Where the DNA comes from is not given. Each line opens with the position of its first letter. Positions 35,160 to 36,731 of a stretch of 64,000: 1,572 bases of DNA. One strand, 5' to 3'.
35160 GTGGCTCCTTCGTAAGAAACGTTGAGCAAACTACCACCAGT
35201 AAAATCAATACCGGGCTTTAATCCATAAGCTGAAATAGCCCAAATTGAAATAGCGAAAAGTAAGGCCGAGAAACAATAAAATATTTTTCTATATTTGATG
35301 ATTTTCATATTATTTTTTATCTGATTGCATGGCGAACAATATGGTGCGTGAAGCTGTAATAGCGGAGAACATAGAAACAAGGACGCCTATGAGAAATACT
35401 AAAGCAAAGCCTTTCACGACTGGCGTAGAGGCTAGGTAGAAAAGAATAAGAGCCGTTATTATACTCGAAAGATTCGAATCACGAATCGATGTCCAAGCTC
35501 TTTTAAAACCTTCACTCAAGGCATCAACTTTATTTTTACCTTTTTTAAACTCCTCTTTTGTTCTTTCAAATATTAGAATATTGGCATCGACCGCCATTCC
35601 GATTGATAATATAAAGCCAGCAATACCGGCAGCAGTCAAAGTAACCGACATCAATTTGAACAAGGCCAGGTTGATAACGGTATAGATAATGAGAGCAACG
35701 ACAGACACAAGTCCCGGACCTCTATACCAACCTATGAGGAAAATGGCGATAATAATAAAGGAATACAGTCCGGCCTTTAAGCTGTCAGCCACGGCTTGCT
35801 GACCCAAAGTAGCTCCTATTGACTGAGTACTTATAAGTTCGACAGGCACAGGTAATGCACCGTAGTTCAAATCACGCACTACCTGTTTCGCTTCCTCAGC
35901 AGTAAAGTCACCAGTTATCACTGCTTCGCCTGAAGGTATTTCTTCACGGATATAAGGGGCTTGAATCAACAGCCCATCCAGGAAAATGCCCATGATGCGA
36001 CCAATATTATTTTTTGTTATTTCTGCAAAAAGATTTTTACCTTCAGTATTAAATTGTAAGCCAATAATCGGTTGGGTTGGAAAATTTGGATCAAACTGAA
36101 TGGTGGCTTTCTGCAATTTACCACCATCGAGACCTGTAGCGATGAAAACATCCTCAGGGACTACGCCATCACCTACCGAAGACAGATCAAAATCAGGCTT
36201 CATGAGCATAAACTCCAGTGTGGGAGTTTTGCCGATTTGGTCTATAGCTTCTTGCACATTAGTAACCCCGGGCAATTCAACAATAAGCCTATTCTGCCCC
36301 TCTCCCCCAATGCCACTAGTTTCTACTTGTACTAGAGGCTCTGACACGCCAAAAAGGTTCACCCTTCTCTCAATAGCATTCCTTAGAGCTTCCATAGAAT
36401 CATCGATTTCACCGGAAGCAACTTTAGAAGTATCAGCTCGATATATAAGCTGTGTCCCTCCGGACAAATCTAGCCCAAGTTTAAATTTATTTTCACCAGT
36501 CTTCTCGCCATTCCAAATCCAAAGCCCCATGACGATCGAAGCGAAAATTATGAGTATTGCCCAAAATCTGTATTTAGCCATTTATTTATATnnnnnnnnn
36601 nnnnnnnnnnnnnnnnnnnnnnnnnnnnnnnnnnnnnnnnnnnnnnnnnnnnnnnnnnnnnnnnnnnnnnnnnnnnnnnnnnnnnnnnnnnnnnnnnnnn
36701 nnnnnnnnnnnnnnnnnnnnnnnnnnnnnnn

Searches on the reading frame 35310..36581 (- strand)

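Call 81: search_protein_families(library=pfam, proteins=[window:35310-36581:-], max_evalue=0.00001)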
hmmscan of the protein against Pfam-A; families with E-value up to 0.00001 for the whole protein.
window:35310-36581:- (423 aa): 4 families
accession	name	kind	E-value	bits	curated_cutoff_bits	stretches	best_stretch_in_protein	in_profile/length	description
PF22599.2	SecDF_P1_head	-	2.3e-24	85.9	27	1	150-245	20-114/114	SecDF, P1 head subdomain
PF21760.3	SecD_1st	-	5.4e-16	58.2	27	1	63-127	1-58/60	Protein translocase subunit SecDF, P1 domain, N-terminal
PF02355.23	SecD_SecF_C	-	9.4e-15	54.9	20.5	1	247-419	13-187/189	Protein export membrane protein SecD/SecF, C-terminal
PF03176.21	MMPL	-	1.5e-09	37.7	20.5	1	247-411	125-295/333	MMPL family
